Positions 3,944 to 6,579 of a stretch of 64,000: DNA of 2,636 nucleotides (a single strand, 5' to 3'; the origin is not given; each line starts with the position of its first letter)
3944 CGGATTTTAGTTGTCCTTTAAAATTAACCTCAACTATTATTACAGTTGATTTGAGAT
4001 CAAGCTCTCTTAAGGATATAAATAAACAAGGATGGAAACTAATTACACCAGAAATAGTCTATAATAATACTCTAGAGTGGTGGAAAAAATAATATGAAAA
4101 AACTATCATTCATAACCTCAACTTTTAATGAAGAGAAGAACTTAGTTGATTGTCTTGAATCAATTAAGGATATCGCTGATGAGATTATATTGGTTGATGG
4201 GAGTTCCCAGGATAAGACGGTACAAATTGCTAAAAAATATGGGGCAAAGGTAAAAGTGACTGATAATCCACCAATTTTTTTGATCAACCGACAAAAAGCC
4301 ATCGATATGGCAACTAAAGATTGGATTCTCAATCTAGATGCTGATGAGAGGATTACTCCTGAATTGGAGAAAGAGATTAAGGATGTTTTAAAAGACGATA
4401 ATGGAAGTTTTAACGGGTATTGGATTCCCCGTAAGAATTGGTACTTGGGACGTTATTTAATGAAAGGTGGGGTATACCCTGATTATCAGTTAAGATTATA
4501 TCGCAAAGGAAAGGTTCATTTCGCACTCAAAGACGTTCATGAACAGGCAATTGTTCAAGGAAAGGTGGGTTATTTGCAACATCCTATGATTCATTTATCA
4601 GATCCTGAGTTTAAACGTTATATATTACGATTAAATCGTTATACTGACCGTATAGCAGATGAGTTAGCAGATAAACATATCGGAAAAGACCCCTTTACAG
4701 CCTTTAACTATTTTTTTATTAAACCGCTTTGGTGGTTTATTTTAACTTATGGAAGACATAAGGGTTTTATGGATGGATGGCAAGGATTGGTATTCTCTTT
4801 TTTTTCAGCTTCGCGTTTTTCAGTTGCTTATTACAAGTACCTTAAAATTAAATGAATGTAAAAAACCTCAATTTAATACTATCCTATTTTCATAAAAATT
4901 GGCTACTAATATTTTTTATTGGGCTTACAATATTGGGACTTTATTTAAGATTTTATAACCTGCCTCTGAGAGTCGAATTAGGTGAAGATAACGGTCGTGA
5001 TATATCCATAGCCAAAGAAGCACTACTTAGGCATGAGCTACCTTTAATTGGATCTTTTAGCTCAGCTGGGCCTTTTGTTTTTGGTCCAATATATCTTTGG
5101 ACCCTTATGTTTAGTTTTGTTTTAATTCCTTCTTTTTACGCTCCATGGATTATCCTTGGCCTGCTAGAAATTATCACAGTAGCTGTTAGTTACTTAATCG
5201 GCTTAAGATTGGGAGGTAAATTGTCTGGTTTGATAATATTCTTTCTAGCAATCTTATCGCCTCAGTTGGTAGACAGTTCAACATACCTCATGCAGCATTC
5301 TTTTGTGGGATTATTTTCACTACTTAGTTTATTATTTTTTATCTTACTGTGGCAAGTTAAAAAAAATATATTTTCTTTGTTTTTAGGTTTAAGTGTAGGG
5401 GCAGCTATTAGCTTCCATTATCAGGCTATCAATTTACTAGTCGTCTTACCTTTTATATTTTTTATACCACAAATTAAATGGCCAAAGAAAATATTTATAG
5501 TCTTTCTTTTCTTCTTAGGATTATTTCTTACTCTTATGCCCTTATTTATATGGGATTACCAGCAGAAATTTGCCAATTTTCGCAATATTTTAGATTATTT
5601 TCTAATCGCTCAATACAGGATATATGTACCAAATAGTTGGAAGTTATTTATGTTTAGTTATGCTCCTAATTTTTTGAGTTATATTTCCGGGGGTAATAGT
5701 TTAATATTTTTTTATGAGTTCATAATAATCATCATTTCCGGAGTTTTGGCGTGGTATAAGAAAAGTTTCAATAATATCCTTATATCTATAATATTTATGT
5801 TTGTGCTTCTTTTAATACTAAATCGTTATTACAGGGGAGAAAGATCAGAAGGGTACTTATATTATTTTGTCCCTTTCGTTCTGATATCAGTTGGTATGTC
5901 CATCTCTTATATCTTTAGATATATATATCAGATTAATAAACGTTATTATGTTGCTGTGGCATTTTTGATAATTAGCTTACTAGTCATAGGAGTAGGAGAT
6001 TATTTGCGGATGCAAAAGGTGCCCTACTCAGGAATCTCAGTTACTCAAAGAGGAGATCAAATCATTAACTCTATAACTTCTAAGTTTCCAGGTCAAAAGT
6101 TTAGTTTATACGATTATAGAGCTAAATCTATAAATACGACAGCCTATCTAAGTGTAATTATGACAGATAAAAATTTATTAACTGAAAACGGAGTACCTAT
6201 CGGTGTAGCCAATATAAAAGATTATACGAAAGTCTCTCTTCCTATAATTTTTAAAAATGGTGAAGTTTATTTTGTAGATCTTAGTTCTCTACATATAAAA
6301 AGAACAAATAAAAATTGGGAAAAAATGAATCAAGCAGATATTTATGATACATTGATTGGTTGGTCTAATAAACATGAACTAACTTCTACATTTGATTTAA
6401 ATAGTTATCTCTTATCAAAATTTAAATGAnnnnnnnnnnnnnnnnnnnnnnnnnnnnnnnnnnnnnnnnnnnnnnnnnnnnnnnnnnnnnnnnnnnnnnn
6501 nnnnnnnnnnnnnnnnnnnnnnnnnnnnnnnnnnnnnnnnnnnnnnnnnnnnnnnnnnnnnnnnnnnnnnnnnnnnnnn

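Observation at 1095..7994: Tandem array of four divergent paralogous GT-C-like polytopic membrane proteins with one embedded GT2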

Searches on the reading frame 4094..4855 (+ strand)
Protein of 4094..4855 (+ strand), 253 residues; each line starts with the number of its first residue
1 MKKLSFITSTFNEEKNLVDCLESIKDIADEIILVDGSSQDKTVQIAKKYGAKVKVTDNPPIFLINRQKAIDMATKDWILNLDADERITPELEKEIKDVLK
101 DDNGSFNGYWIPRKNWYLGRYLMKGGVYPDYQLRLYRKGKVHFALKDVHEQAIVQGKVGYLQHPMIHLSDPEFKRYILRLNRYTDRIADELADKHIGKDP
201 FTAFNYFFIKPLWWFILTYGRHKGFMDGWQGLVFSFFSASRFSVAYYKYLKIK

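Call 3: search_protein_families(library=pfam, proteins=[window:4094-4855:+], max_evalue=1)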
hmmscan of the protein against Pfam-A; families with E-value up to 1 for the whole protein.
window:4094-4855:+ (253 aa): 2 families
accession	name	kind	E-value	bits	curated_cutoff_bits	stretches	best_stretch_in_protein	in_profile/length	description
PF00535.33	Glycos_transf_2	-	6.9e-22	78.6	23.3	1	5-126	1-130/168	Glycosyl transferase family 2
PF13704.12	Glyco_tranf_2_4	-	0.00066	20.6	27.5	1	12-88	2-85/98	Glycosyl transferase family 2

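Call 6: search_protein_families(library=ncbifam, proteins=[window:4094-4855:+], max_evalue=1)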
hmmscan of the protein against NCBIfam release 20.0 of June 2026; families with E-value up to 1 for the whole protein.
window:4094-4855:+ (253 aa): 13 families
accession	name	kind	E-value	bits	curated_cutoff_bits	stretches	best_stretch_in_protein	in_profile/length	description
TIGR04195.1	S_glycosyl_SunS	equivalog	3.7e-13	49.1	350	1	10-100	65-156/421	SunS family peptide S-glycosyltransferase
TIGR04283.1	glyco_like_mftF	equivalog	3.5e-12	46.4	182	1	4-103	1-101/221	TIGR04283 family arsenosugar biosynthesis glycosyltransferase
NF007482.0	PRK10073.1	equivalog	2.7e-08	33.2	423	1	2-102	6-113/334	glycosyltransferase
NF041391.1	DPhHxTase_Halo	equivalog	4e-07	29.2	375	1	10-87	3-81/213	dolichyl-phosphate hexose transferase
TIGR04182.1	glyco_TIGR04182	equivalog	7.1e-07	28.9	325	1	7-91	5-89/293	S-layer glycoprotein N-glycosyltransferase AglJ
NF010496.0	PRK13915.1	equivalog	1.8e-05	24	262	1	3-57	32-92/307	glucosyl-3-phosphoglycerate synthase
NF047683.1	TeichurnBiosyTuaG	equivalog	1.9e-05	24.4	400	1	3-109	7-123/252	teichuronic acid biosynthesis protein TuaG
NF038302.1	EPS_HpsE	equivalog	0.00012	21.2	300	1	5-86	4-98/307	hormogonium polysaccharide biosynthesis glycosyltransferase HpsE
NF045692.1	OglycostaseCruG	equivalog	0.00017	20.6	600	1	3-91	42-144/386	2'-O-glycosyltransferase CruG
NF058614.1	PPMAGASynPpgS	equivalog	0.00047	19.6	370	1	7-53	5-51/226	polyprenyl-phospho-N-acetylgalactosaminyl synthase PpgS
NF050050.1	ProtGlycPglI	equivalog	0.00097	18.6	500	1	1-90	1-99/306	GalNAc(5)-diNAcBac-PP-undecaprenol beta-1,3-glucosyltransferase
NF053739.1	GlytfEpsEBac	equivalog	0.0056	15.7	450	1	3-70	2-68/265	glycosyltransferase EpsE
TIGR03937.1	PgaC_IcaA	equivalog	0.012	14.6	422.3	1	2-84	45-135/407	poly-beta-1,6-N-acetyl-D-glucosamine synthase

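Call 13: search_solved_structures(query=window:4094-4852:+, max_evalue=0.01, show_alignments=1)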
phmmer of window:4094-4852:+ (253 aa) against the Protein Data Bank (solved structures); distinct sequences matched with E-value up to 0.01: 11.
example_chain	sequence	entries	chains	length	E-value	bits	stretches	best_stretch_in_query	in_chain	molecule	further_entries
22ao_A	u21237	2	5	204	2e-12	50.5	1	10-157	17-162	GmaR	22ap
7msp_A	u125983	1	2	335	1.4e-08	37.9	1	10-150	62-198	SPbeta prophage-derived glycosyltransferase SunS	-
7msn_A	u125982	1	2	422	1.8e-08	37.5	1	10-150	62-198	SPbeta prophage-derived glycosyltransferase SunS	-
7msk_A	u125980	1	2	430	1.3e-07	34.7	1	9-89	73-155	Glyco_trans_2-like domain-containing protein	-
9omm_A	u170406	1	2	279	0.0011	21.9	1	5-91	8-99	Glycosyltransferase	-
9omj_A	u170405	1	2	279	0.0011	21.9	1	5-91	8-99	Glycosyltransferase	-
9omh_A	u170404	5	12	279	0.0011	21.9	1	5-91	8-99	Glycosyltransferase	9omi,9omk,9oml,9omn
5tze_C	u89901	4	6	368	0.0041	20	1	3-95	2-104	Glycosyl transferase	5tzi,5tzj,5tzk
6p61_A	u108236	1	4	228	0.0073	19.2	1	4-90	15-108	Glycosyltransferase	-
5tz8_A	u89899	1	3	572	0.0073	19.1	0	3-95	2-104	Glycosyl transferase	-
3bcv_A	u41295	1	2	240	0.0075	19.1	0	3-148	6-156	Putative glycosyltransferase protein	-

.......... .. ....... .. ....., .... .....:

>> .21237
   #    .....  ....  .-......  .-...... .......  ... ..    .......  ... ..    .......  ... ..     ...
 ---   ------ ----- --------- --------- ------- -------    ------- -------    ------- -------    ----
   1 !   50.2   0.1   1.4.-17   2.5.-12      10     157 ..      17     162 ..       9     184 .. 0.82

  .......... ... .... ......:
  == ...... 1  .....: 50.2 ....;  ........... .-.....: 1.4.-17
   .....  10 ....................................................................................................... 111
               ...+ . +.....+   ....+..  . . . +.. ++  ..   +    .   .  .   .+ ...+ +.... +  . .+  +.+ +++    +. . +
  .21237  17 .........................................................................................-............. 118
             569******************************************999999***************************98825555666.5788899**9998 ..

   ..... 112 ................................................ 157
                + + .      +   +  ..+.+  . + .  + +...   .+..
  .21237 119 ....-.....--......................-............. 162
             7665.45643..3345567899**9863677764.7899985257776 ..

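Call 88: search_protein_families(library=padloc, proteins=[window:4094-4852:+], max_evalue=0.01)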
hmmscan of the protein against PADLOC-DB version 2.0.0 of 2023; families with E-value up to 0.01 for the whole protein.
window:4094-4852:+ (253 aa): 0 families

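Call 96: search_solved_structures(query=A6, max_evalue=1)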
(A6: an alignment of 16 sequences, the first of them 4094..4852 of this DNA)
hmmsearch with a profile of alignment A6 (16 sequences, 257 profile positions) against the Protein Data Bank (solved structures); distinct sequences matched with E-value up to 1: 35.
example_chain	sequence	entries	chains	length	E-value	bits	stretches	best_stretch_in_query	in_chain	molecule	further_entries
22ao_A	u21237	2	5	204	1.3e-21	80.7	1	4-194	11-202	GmaR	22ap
7msp_A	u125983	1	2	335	2.4e-15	60.1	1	8-100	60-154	SPbeta prophage-derived glycosyltransferase SunS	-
7msn_A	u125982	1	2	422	8.7e-15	58.3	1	8-100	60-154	SPbeta prophage-derived glycosyltransferase SunS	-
7msk_A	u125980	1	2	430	1.2e-10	44.7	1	8-89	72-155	Glyco_trans_2-like domain-containing protein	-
6p61_A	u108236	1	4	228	1e-08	38.4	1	3-102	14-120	Glycosyltransferase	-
5tze_C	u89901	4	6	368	1.1e-08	38.4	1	3-105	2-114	Glycosyl transferase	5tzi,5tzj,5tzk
5tz8_A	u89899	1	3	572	2e-08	37.5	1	3-105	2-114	Glycosyl transferase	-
9omh_A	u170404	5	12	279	9.5e-08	35.2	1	4-96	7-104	Glycosyltransferase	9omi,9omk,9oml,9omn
9omm_A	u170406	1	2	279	9.5e-08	35.2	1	4-96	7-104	Glycosyltransferase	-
9omj_A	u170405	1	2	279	9.7e-08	35.2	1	4-96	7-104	Glycosyltransferase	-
2z87_A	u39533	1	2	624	2e-07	34.2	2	4-93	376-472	Chondroitin synthase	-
2z86_A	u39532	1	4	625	2e-07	34.2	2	4-93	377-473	Chondroitin synthase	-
5mlz_A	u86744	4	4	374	1.7e-06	31.1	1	2-103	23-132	Dolichol monophosphate mannose synthase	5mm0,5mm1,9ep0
3bcv_A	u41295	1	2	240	5.1e-06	29.6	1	3-100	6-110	Putative glycosyltransferase protein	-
5ekp_C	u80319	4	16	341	4.6e-05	26.4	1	3-98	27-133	Uncharacterized glycosyltransferase sll0501 | Glycosyltransferase sll0501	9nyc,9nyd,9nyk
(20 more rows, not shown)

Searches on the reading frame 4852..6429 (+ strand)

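Call 3: search_protein_families(library=pfam, proteins=[window:4852-6429:+], max_evalue=1)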
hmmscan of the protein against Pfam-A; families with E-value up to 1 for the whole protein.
window:4852-6429:+ (525 aa): 0 families

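Call 6: search_protein_families(library=ncbifam, proteins=[window:4852-6429:+], max_evalue=1)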
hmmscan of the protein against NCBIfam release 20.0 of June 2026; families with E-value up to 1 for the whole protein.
window:4852-6429:+ (525 aa): 1 family
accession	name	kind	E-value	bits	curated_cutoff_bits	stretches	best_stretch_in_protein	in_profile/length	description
TIGR00269.1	TIGR00269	hypoth_equivalog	0.061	13.6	62.75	1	386-435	27-76/104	TIGR00269 family protein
